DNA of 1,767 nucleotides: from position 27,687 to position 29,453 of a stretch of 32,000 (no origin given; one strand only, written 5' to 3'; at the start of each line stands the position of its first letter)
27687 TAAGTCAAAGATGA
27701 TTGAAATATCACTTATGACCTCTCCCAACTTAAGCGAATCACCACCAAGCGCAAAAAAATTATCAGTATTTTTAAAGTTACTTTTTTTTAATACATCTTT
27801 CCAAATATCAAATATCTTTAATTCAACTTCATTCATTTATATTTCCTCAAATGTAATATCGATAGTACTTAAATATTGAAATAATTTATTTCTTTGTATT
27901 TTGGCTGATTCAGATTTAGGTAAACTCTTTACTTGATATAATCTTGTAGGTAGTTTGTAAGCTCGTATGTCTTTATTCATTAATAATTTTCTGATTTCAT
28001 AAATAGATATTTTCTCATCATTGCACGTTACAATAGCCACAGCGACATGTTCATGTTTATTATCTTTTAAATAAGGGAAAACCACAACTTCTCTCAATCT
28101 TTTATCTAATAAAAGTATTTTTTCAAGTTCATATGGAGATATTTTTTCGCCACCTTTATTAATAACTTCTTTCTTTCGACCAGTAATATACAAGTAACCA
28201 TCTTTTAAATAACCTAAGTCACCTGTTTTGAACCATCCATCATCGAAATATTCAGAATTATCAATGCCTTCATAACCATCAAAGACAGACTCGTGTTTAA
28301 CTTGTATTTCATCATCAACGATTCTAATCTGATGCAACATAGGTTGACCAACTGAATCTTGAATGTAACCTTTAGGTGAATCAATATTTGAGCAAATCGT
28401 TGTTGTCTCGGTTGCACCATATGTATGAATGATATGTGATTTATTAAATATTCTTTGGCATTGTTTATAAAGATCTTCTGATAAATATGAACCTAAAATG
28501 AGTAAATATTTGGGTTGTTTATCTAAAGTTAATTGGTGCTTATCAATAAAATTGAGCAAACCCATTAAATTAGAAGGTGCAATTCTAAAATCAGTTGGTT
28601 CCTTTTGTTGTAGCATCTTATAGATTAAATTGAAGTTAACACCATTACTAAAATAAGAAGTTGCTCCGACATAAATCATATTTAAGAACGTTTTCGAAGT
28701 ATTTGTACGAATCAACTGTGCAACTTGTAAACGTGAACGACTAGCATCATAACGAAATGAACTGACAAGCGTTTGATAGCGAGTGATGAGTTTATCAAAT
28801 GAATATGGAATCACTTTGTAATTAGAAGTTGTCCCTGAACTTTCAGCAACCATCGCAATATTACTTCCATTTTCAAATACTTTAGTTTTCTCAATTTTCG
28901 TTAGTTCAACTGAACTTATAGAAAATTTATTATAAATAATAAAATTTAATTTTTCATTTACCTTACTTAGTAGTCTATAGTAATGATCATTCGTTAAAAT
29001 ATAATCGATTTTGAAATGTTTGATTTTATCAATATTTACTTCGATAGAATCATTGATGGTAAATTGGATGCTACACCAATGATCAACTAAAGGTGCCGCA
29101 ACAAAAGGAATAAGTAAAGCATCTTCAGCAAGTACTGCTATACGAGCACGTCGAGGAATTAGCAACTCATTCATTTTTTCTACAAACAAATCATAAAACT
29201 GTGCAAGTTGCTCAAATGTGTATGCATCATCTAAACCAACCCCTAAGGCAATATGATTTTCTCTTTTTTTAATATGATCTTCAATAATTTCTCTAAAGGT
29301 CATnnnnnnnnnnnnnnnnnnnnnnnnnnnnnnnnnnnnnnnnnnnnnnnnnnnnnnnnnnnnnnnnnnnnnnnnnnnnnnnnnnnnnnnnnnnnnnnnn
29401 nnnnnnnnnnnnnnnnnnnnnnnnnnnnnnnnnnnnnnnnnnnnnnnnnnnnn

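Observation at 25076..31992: An import, adenylate, tether, release and export operon: TAXI-TRAP transporter, stand-alone A-domain, PCP-thioesterase didomain and ABC exporter, with no condensation domain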

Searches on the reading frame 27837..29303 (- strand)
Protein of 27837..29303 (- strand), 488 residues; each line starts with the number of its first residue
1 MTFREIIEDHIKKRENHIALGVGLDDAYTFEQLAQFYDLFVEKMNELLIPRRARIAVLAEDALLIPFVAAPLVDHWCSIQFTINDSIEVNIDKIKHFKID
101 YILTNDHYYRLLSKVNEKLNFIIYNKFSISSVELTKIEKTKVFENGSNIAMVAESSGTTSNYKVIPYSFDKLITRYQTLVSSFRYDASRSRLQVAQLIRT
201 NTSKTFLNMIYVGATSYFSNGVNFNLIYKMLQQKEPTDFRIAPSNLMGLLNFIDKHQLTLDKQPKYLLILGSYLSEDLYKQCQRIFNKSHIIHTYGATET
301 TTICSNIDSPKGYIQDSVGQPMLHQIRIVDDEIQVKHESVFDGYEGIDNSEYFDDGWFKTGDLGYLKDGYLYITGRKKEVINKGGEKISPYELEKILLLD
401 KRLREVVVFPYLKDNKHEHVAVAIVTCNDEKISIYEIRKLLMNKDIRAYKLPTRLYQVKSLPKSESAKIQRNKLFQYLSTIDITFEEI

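Call 3: search_protein_families(library=pfam, proteins=[window:27837-29303:-], max_evalue=0.01)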
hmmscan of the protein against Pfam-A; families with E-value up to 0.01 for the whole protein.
window:27837-29303:- (488 aa): 3 families
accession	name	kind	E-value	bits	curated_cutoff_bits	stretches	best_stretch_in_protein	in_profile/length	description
PF00501.34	AMP-binding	-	3.3e-18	66.1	29.9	1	140-332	155-359/384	AMP-binding enzyme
PF13193.12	AMP-binding_C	-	0.00022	22.5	24.5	1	392-468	1-76/76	AMP-binding enzyme C-terminal domain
PF03321.19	GH3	-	0.0096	15.6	23.6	0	147-190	77-123/304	GH3 family N-terminal domain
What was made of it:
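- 27837..29303 (-): Stand-alone adenylating enzyme (ANL superfamily, acyl-CoA-synthetase-like branch), 488 aa. ATGA overlap with the TAXI gene. PF00501 and PF13193 (call 3).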

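Call 4: search_protein_families(library=ncbifam, proteins=[window:27837-29303:-], max_evalue=0.01)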
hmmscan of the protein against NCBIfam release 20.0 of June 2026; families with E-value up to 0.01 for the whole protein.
window:27837-29303:- (488 aa): 94 families (the best 25 are shown)
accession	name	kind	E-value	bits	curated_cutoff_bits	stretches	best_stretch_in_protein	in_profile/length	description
NF004837.0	PRK06187.1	subfamily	6.6e-45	153.3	476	1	147-474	170-518/531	long-chain-fatty-acid--CoA ligase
NF002966.0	PRK03640.1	equivalog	3.7e-40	137.9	556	1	11-477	12-479/483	o-succinylbenzoate--CoA ligase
TIGR01923.1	menE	equivalog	3e-39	135.1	330.15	1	129-474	87-442/442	o-succinylbenzoate--CoA ligase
NF006182.0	PRK08316.1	subfamily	7.1e-34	117.2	663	1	25-476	34-515/523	fatty acyl-CoA synthetase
NF004511.1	PRK05852.1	equivalog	5e-32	111.2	650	1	148-474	156-500/505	FadD7 family fatty acid--CoA ligase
NF052269.1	Staph_lig_FadD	equivalog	1.2e-28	99.8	650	1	135-478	139-493/499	long-chain-fatty-acid--CoA ligase FadD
NF006539.0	PRK09029.1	equivalog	5.3e-27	94.8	494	1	12-480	14-453/458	o-succinylbenzoate--CoA ligase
NF004758.0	PRK06087.1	equivalog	3.6e-26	91.7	736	1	139-478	180-535/548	medium-chain fatty-acid--CoA ligase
TIGR02275.1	DHB_AMP_lig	equivalog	6.5e-26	90.7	723.55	1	143-474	178-525/526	(2,3-dihydroxybenzoyl)adenylate synthase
NF005877.1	PRK07824.1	equivalog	2.3e-25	89.5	345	1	268-476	164-360/362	o-succinylbenzoate--CoA ligase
NF005662.0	PRK07445.1-4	equivalog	7.8e-25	87.3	640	1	230-479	206-462/467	O-succinylbenzoic acid--CoA ligase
NF005797.0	PRK07638.1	equivalog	1.6e-24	86.3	518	1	7-476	7-477/487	acyl-CoA synthetase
NF005676.0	PRK07470.1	equivalog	4.2e-24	85.1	774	1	331-478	380-529/544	acyl-CoA synthetase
NF004114.0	PRK05605.1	equivalog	9e-24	83.7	766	1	212-477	289-568/575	long-chain-fatty-acid--CoA ligase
NF005702.0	PRK07514.1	subfamily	2.5e-23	82.2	558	1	138-476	148-498/506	malonyl-CoA synthase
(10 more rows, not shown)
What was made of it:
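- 27837..29303 (-): All NCBIfam matches fall below their cut-offs; the best are the fatty-acid-CoA ligase subfamily and MenE (call 4).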

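Call 12: find_homologous_proteins(query=window:27837-29303:-)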
Query window:27837-29303:- (488 aa): 3057 proteins with E <= 0.001 among 8000 candidates; the best 120 are listed.
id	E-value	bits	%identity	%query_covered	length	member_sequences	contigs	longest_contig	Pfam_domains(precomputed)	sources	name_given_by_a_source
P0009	0.0e+0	1088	100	100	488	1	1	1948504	PF00501.35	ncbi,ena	-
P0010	1.3e-112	395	44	95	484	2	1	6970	PF00501.35,PF13193.13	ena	-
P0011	5.9e-59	218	37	80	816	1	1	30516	PF00550.32,PF00501.35,PF13193.13,PF00975.27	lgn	-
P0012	1.3e-58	217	32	93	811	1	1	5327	PF00550.32,PF00501.35,PF13193.13,PF00975.27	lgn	-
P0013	8.6e-55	205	38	68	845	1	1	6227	PF00550.32,PF00501.35,PF13193.13,PF00975.27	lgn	-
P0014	9.8e-55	204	35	79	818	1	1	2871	PF00550.32,PF00501.35,PF13193.13,PF00975.27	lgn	-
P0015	7.9e-50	188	37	66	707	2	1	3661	PF00550.32,PF00501.35,PF00975.27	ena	-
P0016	4.2e-48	182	33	70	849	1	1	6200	PF00550.32,PF00501.35,PF13193.13,PF00975.27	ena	-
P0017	9.1e-47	178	32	69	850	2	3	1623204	PF00550.32,PF00501.35,PF13193.13,PF00975.27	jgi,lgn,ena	-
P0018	6.7e-41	159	29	84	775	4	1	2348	PF00550.32,PF00501.35,PF13193.13,PF00975.27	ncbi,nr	ncbi:MAG TPA: AMP-binding protein, partial [Clostridia bacterium]|nr:AMP-binding protein [Clostridia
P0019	5.5e-37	146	28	93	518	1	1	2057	PF00501.35,PF13193.13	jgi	-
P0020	9.8e-37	145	28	91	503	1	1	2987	PF00501.35,PF13193.13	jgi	jgi:acyl-CoA synthetase (AMP-forming)/AMP-acid ligase II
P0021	7.9e-36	142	27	97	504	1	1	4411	PF00501.35,PF13193.13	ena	-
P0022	1.0e-35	142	28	94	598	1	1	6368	PF00501.35,PF13193.13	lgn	-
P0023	1.3e-35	141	30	74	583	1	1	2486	PF00550.32,PF00501.35,PF13193.13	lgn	-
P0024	1.7e-35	141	28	84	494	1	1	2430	PF00501.35,PF13193.13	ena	-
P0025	1.9e-35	141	32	68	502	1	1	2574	PF00501.35,PF13193.13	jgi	jgi:acyl-CoA synthetase (AMP-forming)/AMP-acid ligase II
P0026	1.9e-35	141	28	91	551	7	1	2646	PF00501.35,PF13193.13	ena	-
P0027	4.7e-35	139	30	69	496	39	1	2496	PF00501.35,PF13193.13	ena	-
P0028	8.7e-35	139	31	67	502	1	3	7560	PF00501.35,PF13193.13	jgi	jgi:acyl-CoA synthetase (AMP-forming)/AMP-acid ligase II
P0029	1.3e-34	138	28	84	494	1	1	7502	PF00501.35,PF13193.13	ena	-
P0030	1.3e-34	138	26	94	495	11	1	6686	PF00501.35,PF13193.13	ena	-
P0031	1.4e-34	138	30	69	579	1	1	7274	PF00550.32,PF00501.35,PF13193.13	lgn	-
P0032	1.5e-34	138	29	67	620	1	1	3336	PF00550.32,PF00501.35,PF13193.13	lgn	-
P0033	1.6e-34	138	28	84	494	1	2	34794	PF00501.35,PF13193.13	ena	-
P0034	3.5e-34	137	30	68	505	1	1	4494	PF00501.35,PF13193.13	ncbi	-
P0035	4.2e-34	136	30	75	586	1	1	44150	PF00550.32,PF00501.35,PF13193.13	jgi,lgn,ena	-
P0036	4.3e-34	136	30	73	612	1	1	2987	PF00550.32,PF00501.35,PF13193.13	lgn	-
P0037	4.4e-34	136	26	91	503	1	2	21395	PF00501.35,PF13193.13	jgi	jgi:oxalate---CoA ligase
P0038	5.0e-34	136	29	72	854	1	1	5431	PF00550.32,PF00501.35,PF13193.13,PF00975.27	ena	-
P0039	5.2e-34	136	32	72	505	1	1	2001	PF00501.35,PF13193.13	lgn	-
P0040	5.9e-34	136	30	72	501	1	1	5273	PF00501.35,PF13193.13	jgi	jgi:oxalate---CoA ligase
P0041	6.9e-34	136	31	69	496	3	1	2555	PF00501.35,PF13193.13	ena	-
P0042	8.0e-34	135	26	98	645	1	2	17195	PF00550.32,PF00501.35,PF13193.13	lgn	-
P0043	9.9e-34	135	32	73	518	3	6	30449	PF00501.35,PF13193.13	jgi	jgi:acyl-CoA synthetase (AMP-forming)/AMP-acid ligase II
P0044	1.3e-33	135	28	88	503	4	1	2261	PF00501.35,PF13193.13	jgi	jgi:oxalate---CoA ligase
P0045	1.8e-33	134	28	71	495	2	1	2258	PF00501.35,PF13193.13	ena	-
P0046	2.3e-33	134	28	68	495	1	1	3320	PF00501.35,PF13193.13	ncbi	-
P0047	2.4e-33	134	29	72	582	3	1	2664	PF00550.32,PF00501.35,PF13193.13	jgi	-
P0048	2.5e-33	134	32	71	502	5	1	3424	PF00501.35,PF13193.13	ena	-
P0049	2.5e-33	134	31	69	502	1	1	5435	PF00501.35,PF13193.13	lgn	-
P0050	3.0e-33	134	32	71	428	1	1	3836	PF00501.35,PF13193.13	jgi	jgi:acyl-CoA synthetase (AMP-forming)/AMP-acid ligase II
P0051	3.7e-33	133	31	72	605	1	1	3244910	PF00550.32,PF00501.35,PF13193.13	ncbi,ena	-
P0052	6.0e-33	133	28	86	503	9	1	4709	PF00501.35,PF13193.13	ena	-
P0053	6.4e-33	132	29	70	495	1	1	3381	PF00501.35,PF13193.13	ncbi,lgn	-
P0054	7.5e-33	132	29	79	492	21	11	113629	PF00501.35,PF13193.13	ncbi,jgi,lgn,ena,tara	tara:strand:+ start:1233 stop:2711 length:1479 start_codon:yes stop_codon:yes gene_type:complete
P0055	7.8e-33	132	29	69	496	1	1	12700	PF00501.35,PF13193.13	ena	-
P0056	9.8e-33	132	32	68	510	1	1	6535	PF00501.35,PF13193.13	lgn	-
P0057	1.4e-32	131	29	71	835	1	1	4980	PF00550.32,PF00501.35,PF13193.13,PF00975.27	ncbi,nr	ncbi:AMP-binding protein [bacterium]|nr:AMP-binding protein [bacterium]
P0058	2.1e-32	131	28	68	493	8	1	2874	PF00501.35,PF13193.13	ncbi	-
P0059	2.5e-32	130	28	68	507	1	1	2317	PF00501.35,PF13193.13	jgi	jgi:acyl-CoA synthetase (AMP-forming)/AMP-acid ligase II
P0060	2.7e-32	130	30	69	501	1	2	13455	PF00501.35,PF13193.13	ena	-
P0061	2.9e-32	130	26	98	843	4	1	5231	PF00550.32,PF00501.35,PF13193.13,PF00975.27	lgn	-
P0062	3.1e-32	130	27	68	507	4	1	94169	PF00501.35,PF13193.13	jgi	-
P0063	3.8e-32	130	32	68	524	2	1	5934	PF00501.35,PF13193.13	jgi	-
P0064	4.0e-32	130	29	68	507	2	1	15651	PF00501.35,PF13193.13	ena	-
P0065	5.0e-32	129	27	73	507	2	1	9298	PF00501.35,PF13193.13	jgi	-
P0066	5.7e-32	129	32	67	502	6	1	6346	PF00501.35,PF13193.13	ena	-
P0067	6.2e-32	129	30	72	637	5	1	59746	PF00550.32,PF00501.35,PF13193.13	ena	-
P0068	7.5e-32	129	30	70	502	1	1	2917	PF00501.35,PF13193.13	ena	-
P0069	8.3e-32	129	29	73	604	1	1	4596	PF00550.32,PF00501.35,PF13193.13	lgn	-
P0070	9.1e-32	129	28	68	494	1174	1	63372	PF00501.35,PF13193.13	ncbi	-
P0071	9.9e-32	129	29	74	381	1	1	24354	PF00501.35,PF13193.13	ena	-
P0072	1.1e-31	128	31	72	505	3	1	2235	PF00501.35,PF13193.13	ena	-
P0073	1.4e-31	128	28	93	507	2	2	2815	PF00501.35,PF13193.13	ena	-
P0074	1.4e-31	128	28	66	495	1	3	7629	PF00501.35,PF13193.13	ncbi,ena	-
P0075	1.5e-31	128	29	69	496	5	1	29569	PF00501.35,PF13193.13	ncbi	-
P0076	1.5e-31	128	30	71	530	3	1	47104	PF00501.35,PF13193.13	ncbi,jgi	ncbi:MAG: AMP-binding protein [Methanoregula sp.]|jgi:acyl-CoA synthetase (AMP-forming)/AMP-acid lig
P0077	1.5e-31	128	31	71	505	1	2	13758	PF00501.35,PF13193.13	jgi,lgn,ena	jgi:acyl-CoA synthetase (AMP-forming)/AMP-acid ligase II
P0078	1.5e-31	128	29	70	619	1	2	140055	PF00550.32,PF00501.35,PF13193.13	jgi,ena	jgi:acyl-CoA synthetase (AMP-forming)/AMP-acid ligase II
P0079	1.7e-31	128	30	67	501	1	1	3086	PF00501.35,PF13193.13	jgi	jgi:oxalate---CoA ligase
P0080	1.8e-31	128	27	99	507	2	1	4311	PF00501.35,PF13193.13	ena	-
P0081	1.8e-31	128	29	70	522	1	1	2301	PF00501.35,PF13193.13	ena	-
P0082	1.8e-31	128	29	68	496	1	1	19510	PF00501.35,PF13193.13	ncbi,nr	ncbi:AMP-binding protein [Alphaproteobacteria bacterium]|nr:AMP-binding protein [Alphaproteobacteria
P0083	1.9e-31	128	30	69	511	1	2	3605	PF00501.35,PF13193.13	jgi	jgi:acyl-CoA synthetase (AMP-forming)/AMP-acid ligase II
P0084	2.0e-31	128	30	68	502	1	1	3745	PF00501.35,PF13193.13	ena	-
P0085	2.1e-31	127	29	67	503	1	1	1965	PF00501.35,PF13193.13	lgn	-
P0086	2.2e-31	127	28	68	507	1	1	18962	PF00501.35,PF13193.13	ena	-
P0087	2.3e-31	127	29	73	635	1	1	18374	PF00550.32,PF00501.35,PF13193.13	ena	-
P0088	2.3e-31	127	36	50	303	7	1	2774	PF00501.35,PF13193.13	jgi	jgi:acyl-CoA synthetase (AMP-forming)/AMP-acid ligase II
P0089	2.4e-31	127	28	68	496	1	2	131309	PF00501.35,PF13193.13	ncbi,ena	-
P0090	3.2e-31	127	30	69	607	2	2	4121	PF00550.32,PF00501.35,PF13193.13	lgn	-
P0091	4.0e-31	127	31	67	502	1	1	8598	PF00501.35,PF13193.13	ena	-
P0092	4.2e-31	126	31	70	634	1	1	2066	PF00550.32,PF00501.35,PF13193.13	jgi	jgi:oxalate---CoA ligase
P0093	4.7e-31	126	30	72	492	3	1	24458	PF00501.35,PF13193.13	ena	-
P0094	4.8e-31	126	30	68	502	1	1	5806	PF00501.35,PF13193.13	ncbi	-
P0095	5.4e-31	126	30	68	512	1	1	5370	PF00501.35,PF13193.13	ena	-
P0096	6.0e-31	126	25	96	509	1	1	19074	PF00501.35,PF13193.13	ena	-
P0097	6.1e-31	126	29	76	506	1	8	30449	PF00501.35,PF13193.13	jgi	jgi:acyl-CoA synthetase (AMP-forming)/AMP-acid ligase II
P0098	6.1e-31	126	26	66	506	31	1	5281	PF00501.35,PF13193.13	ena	-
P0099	6.6e-31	126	31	56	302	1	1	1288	PF00501.35,PF13193.13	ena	-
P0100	7.0e-31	126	30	68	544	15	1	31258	PF00501.35,PF13193.13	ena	-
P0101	7.3e-31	126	30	68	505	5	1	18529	PF00501.35,PF13193.13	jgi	jgi:acyl-CoA synthetase (AMP-forming)/AMP-acid ligase II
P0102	8.1e-31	126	29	68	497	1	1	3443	PF00501.35,PF13193.13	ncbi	-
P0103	8.2e-31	125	28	96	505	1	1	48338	PF00501.35,PF13193.13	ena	-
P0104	8.2e-31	125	30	68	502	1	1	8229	PF00501.35,PF13193.13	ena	-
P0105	8.5e-31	125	29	70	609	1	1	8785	PF00550.32,PF00501.35,PF13193.13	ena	-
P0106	8.6e-31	125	30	68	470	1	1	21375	PF00501.35,PF13193.13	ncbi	-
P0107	8.7e-31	125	30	68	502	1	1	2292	PF00501.35,PF13193.13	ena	-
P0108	9.0e-31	125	30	69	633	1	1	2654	PF00550.32,PF00501.35,PF13193.13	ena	-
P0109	9.2e-31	125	28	68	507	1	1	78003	PF00501.35,PF13193.13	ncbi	-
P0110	9.5e-31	125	30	68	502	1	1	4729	PF00501.35,PF13193.13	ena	-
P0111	1.0e-30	125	28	96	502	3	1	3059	PF00501.35,PF13193.13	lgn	-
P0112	1.1e-30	125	30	67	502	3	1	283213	PF00501.35,PF13193.13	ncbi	-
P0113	1.2e-30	125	28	68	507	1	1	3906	PF00501.35,PF13193.13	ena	-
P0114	1.3e-30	125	30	69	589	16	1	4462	PF00550.32,PF00501.35,PF13193.13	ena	-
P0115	1.4e-30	125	30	68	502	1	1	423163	PF00501.35,PF13193.13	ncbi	-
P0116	1.5e-30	125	30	68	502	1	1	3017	PF00501.35,PF13193.13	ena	-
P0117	1.6e-30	125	30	68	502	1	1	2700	PF00501.35,PF13193.13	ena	-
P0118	1.6e-30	124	28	68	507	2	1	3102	PF00501.35,PF13193.13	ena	-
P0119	1.7e-30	124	29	68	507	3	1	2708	PF00501.35,PF13193.13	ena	-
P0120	1.7e-30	124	29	67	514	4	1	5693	PF00501.35,PF13193.13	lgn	-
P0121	1.9e-30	124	29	72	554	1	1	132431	PF00550.32,PF00501.35,PF13193.13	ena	-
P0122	2.0e-30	124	32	68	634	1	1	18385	PF00550.32,PF00501.35,PF13193.13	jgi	jgi:acyl-CoA synthetase (AMP-forming)/AMP-acid ligase II/acyl carrier protein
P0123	2.1e-30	124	29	74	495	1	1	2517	PF00501.35,PF13193.13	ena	-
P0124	2.1e-30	124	28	68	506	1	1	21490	PF00501.35,PF13193.13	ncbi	-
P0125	2.2e-30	124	30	72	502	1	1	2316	PF00501.35,PF13193.13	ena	-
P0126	2.3e-30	124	29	69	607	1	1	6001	PF00550.32,PF00501.35,PF13193.13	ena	-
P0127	2.3e-30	124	26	98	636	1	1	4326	PF00550.32,PF00501.35,PF13193.13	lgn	-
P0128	2.5e-30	124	26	96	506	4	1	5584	PF00501.35,PF13193.13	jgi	jgi:acyl-CoA synthetase (AMP-forming)/AMP-acid ligase II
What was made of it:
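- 27837..29303 (-): Closest relatives are P0010 (44%, split) and fused A-T-TE proteins (call 12).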

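Call 13: search_solved_structures(query=window:27837-29303:-, max_evalue=1e-10)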
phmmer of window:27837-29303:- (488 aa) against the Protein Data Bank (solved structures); distinct sequences matched with E-value up to 1e-10: 49.
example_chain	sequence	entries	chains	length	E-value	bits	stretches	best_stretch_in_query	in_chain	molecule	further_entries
8aff_A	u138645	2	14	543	5.7e-28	101.2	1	121-475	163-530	Oxalate--CoA ligase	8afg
6qjz_A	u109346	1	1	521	2.4e-27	99.1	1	117-476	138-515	oxalyl CoA-synthetase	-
5ie0_A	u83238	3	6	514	1.7e-26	96.3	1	140-477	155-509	Oxalate--CoA ligase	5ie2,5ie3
9bhy_A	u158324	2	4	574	1.9e-21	79.7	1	146-474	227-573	2,3-dihydroxybenzoate-AMP ligase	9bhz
3ipl_A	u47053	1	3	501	5.8e-19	71.5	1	145-476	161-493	2-succinylbenzoate--CoA ligase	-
1md9_A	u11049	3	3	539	2.3e-18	69.5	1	139-478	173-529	2,3-dihydroxybenzoate-AMP ligase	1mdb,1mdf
3r44_A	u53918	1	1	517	2.4e-17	66.2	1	350-480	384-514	fatty acyl CoA synthetase FADD13 (FATTY-ACYL-CoA SYNTHETASE)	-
3o82_A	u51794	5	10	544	3.5e-16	62.3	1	232-480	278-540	Peptide arylation enzyme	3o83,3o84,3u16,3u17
9my5_B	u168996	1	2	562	3.9e-16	62.2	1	232-480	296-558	(2,3-dihydroxybenzoyl)adenylate synthase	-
9my6_B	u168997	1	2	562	4.8e-16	61.9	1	263-480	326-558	(2,3-dihydroxybenzoyl)adenylate synthase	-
9my7_B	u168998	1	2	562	7e-16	61.3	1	263-480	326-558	(2,3-dihydroxybenzoyl)adenylate synthase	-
5buq_A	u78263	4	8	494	1e-15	60.8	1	331-474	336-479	2-succinylbenzoate--CoA ligase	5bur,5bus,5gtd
5x8f_A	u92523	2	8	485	5e-15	58.5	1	331-474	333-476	2-succinylbenzoate--CoA ligase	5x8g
5bsw_A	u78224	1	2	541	4.3e-14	55.4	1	332-475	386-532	4-coumarate--CoA ligase 2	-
5bsm_A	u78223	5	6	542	4.3e-14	55.4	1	332-475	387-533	4-coumarate--CoA ligase 2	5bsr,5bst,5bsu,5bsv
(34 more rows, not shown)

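Call 14: find_encoding_contigs(protein=P0010, flank=10000, max_places=3)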
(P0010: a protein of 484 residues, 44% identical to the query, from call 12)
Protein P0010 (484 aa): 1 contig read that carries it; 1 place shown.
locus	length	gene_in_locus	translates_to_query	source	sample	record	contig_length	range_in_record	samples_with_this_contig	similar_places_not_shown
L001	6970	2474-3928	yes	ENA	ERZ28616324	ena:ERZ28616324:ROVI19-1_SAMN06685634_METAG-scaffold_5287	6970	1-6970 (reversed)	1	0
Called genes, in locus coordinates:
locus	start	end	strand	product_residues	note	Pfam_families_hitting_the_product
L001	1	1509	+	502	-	?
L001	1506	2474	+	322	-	PF16868:NMT1_3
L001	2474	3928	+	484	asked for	PF00501:AMP-binding, PF13193:AMP-binding_C (weak)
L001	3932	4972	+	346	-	PF00550:PP-binding, PF00975:Thioesterase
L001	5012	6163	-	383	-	PF00155:Aminotran_1_2, PF01041:DegT_DnrJ_EryC1 (weak), PF00266:Aminotran_5 (weak)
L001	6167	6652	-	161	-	PF13404:HTH_AsnC-type (weak), PF13412:HTH_24, PF01037:AsnC_trans_reg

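Call 15: find_encoding_contigs(protein=P0011, flank=10000, max_places=3)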
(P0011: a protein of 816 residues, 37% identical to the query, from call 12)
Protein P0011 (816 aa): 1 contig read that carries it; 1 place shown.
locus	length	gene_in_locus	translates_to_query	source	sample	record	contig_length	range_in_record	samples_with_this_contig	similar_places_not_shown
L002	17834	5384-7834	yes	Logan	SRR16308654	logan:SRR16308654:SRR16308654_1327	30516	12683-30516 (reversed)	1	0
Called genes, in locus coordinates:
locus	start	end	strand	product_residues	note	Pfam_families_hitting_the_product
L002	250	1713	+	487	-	-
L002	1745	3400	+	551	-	-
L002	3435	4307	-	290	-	PF14305:ATPgrasp_TupA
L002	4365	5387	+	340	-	PF12974:Phosphonate-bd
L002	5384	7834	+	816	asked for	PF00501:AMP-binding, PF13193:AMP-binding_C (weak), PF00550:PP-binding, PF00975:Thioesterase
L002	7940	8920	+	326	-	-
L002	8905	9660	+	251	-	-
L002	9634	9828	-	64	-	PF14305:ATPgrasp_TupA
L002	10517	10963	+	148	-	-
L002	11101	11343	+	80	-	PF01370:Epimerase (weak), PF16363:GDP_Man_Dehyd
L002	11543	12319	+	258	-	-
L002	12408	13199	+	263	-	PF02374:ArsA_ATPase (faint), PF10609:ParA, PF13614:AAA_31 (weak), PF01656:CbiA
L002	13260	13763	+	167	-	PF25087:GMPPB_C (faint), PF00132:Hexapep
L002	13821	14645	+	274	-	PF02674:Colicin_V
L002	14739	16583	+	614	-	PF00890:FAD_binding_2 (weak), PF01134:GIDA (faint), PF01266:DAO (weak), PF01593:Amino_oxidase, PF01946:Thi4, PF03486:HI0933_like (faint), PF13450:NAD_binding_8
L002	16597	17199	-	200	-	-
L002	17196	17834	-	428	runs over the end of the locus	PF00709:Adenylsucc_synt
